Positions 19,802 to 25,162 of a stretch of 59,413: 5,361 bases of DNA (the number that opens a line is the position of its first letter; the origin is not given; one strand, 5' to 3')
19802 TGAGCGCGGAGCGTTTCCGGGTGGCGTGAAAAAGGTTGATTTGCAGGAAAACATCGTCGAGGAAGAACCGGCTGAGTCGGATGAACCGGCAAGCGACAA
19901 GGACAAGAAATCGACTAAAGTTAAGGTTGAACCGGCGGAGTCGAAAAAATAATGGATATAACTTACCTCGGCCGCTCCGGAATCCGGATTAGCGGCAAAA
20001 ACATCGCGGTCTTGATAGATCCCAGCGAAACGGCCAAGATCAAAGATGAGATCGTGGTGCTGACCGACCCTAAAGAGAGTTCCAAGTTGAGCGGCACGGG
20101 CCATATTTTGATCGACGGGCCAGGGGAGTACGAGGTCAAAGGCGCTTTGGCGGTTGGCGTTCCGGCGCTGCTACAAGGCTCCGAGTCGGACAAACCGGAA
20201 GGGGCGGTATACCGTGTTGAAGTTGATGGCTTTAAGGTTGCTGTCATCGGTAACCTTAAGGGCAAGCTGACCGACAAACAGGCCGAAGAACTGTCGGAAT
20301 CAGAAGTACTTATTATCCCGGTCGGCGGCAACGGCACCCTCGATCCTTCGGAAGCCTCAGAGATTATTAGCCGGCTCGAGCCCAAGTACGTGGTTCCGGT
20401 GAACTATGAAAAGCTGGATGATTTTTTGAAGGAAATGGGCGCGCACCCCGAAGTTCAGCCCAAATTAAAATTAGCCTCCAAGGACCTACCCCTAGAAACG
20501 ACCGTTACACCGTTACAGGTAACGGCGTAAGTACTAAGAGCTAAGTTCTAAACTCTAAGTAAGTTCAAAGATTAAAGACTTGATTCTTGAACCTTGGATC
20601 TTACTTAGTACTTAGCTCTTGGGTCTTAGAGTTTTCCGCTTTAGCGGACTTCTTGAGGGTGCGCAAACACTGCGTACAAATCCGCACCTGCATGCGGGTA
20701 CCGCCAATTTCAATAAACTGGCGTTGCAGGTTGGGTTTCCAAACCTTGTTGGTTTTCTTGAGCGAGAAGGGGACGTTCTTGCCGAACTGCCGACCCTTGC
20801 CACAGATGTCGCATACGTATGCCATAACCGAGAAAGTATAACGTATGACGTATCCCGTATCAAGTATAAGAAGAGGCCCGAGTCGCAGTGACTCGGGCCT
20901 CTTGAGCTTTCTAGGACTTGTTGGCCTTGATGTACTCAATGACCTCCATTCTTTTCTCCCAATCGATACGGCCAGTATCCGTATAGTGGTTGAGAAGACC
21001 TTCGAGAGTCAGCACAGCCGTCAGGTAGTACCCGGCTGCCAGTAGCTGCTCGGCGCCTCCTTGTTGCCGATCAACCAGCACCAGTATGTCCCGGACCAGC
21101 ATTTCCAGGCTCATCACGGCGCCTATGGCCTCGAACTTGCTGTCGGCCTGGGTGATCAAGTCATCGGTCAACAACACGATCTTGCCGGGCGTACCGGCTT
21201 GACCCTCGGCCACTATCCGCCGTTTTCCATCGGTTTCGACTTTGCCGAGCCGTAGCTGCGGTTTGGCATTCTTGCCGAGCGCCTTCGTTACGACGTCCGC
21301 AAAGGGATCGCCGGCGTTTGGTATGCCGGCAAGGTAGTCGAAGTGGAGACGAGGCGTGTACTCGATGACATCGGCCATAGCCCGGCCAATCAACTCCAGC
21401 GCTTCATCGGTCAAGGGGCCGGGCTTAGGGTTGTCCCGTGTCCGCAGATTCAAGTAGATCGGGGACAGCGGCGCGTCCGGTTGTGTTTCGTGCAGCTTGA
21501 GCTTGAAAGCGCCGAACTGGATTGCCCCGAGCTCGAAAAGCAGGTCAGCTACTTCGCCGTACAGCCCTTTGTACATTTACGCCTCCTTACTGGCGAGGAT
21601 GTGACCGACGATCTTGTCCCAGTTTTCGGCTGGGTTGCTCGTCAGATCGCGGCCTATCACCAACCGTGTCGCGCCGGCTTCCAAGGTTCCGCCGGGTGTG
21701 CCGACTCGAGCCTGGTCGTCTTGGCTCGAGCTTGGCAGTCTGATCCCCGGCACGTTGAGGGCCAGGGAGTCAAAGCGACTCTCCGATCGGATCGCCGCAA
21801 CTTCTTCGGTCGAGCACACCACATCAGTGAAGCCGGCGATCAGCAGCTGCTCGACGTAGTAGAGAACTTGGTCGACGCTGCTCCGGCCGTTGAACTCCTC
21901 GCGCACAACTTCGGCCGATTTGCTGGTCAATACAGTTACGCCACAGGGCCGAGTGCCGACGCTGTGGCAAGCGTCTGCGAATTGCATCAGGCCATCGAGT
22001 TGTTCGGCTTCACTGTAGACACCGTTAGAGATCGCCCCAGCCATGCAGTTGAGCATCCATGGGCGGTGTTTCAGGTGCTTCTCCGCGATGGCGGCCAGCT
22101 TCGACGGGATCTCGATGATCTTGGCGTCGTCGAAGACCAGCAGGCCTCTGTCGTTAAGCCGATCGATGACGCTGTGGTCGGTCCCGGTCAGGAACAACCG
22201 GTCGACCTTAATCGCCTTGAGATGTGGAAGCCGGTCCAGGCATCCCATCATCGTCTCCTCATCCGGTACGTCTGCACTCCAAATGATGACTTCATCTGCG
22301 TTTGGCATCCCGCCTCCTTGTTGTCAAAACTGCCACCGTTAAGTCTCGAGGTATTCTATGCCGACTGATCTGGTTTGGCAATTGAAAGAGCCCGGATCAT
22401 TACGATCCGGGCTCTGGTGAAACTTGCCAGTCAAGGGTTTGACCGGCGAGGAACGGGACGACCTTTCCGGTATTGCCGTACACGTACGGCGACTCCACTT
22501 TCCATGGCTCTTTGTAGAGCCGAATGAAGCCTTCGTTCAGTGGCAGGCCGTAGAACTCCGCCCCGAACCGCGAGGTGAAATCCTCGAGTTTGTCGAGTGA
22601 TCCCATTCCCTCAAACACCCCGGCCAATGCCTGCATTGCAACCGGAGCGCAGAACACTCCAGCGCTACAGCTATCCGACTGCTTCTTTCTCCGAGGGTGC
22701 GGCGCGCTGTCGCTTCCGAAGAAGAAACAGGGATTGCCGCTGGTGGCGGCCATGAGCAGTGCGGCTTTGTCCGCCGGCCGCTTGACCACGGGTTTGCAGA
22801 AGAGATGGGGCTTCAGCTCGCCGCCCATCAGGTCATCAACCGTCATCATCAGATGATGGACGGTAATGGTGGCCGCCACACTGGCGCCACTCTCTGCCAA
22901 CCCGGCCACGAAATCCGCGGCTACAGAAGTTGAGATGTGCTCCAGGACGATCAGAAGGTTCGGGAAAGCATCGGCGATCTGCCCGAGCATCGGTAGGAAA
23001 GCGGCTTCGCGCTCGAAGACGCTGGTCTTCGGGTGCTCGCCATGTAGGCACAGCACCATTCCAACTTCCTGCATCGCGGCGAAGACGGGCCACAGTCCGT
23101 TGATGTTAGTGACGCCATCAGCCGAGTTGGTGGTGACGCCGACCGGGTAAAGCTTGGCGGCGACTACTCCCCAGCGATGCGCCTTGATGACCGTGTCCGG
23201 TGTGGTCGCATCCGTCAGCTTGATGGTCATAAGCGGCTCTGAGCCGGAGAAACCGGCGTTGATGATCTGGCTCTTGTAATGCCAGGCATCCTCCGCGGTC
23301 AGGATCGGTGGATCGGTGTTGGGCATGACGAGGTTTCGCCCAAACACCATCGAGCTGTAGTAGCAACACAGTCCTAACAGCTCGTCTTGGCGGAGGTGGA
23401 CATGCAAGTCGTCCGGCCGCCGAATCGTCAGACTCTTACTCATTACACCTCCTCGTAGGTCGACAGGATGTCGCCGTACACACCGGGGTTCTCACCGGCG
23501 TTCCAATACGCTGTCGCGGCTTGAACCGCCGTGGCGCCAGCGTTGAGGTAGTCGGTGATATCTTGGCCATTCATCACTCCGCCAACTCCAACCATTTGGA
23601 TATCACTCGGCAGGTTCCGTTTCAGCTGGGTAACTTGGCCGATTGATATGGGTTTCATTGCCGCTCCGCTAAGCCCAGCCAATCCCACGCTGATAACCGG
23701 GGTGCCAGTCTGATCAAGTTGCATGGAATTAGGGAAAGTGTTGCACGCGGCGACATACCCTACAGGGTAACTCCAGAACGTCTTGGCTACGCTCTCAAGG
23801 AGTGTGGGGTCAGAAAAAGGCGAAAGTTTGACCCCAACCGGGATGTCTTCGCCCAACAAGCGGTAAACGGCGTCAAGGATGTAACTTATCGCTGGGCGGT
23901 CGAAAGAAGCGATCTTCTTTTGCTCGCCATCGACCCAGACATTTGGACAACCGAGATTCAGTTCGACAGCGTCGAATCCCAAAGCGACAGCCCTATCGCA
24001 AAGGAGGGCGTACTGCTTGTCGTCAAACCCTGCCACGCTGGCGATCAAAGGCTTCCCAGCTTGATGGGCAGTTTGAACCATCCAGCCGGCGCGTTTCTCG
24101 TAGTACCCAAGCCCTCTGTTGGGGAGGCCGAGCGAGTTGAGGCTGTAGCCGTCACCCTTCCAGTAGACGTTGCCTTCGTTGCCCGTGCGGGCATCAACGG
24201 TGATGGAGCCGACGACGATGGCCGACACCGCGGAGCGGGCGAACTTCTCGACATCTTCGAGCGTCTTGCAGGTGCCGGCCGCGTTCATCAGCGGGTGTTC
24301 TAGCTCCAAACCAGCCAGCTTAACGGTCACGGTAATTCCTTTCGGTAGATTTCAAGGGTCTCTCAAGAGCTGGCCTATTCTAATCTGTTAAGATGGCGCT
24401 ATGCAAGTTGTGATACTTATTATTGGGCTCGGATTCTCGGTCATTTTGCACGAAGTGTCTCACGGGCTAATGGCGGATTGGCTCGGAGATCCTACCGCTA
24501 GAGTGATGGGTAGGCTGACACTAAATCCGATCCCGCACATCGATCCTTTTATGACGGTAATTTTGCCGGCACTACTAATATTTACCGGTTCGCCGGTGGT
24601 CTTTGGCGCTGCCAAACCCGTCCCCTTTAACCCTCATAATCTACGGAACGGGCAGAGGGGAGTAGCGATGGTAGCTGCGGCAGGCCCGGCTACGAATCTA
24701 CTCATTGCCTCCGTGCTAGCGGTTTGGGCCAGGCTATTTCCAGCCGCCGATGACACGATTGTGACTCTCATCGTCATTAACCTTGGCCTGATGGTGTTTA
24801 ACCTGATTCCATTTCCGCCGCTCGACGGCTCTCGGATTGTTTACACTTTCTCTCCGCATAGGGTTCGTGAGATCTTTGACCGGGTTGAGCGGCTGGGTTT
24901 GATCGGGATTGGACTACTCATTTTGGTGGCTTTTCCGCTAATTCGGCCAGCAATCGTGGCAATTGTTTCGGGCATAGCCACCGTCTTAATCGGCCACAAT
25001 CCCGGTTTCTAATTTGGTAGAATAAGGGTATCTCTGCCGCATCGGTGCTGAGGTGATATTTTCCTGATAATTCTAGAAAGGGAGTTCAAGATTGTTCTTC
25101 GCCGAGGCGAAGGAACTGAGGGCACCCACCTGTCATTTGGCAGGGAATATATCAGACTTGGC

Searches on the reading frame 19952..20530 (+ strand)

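Call 59: search_protein_families(library=pfam, proteins=[window:19952-20530:+], max_evalue=0.0001)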
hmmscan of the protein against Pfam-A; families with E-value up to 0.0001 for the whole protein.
window:19952-20530:+ (192 aa): 1 family
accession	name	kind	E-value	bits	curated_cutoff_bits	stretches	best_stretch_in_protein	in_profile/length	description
PF13483.12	Lactamase_B_3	-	5.5e-21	75.7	24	1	3-150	2-159/160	Beta-lactamase superfamily domain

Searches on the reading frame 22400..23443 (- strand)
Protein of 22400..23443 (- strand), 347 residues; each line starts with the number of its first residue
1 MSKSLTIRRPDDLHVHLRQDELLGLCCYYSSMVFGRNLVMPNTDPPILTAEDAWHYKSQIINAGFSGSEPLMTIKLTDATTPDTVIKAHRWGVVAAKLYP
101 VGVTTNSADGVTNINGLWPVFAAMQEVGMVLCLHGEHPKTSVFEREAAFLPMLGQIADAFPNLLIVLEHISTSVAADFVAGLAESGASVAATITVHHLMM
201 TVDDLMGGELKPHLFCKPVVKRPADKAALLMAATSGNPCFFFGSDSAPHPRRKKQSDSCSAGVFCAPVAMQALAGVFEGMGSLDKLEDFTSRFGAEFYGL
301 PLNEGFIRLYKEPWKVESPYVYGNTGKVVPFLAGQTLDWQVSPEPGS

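Call 59: search_protein_families(library=pfam, proteins=[window:22400-23443:-], max_evalue=0.0001)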
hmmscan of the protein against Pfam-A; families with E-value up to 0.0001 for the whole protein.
window:22400-23443:- (347 aa): 1 family
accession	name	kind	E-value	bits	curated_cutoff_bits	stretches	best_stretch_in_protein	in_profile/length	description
PF01979.26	Amidohydro_1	-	2e-05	24.4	25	0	69-307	95-307/345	Amidohydrolase family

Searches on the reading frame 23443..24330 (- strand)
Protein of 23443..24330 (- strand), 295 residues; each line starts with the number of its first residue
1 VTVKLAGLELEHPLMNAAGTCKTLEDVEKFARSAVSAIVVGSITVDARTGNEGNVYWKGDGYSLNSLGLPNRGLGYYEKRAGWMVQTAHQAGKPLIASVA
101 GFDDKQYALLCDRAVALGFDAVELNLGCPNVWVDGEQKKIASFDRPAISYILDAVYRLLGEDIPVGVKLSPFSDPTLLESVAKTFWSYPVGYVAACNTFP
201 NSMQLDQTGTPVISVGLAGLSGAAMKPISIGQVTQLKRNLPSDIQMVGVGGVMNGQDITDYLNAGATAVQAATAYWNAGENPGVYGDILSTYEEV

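Call 60: search_protein_families(library=pfam, proteins=[window:23443-24330:-], max_evalue=0.0001)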
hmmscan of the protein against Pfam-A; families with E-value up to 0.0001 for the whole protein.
window:23443-24330:- (295 aa): 2 families
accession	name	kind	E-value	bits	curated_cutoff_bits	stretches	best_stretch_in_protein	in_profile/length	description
PF01180.27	DHO_dh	-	1.4e-43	149.6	27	1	2-278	3-275/291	Dihydroorotate dehydrogenase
PF01207.24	Dus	-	6.5e-05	22.6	20.4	0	89-136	49-97/311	Dihydrouridine synthase (Dus)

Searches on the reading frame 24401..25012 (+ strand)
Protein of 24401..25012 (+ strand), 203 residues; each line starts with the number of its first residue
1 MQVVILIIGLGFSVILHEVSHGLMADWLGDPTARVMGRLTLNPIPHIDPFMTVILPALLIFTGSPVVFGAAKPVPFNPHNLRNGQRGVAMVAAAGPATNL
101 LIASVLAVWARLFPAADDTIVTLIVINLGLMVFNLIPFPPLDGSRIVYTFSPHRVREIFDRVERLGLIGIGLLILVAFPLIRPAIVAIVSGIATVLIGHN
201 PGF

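Call 60: search_protein_families(library=pfam, proteins=[window:24401-25012:+], max_evalue=0.0001)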
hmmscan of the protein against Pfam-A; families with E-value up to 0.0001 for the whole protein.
window:24401-25012:+ (203 aa): 1 family
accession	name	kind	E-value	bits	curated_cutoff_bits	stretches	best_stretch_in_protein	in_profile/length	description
PF02163.28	Peptidase_M50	-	1.5e-13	51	27.2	2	119-176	162-219/221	Peptidase family M50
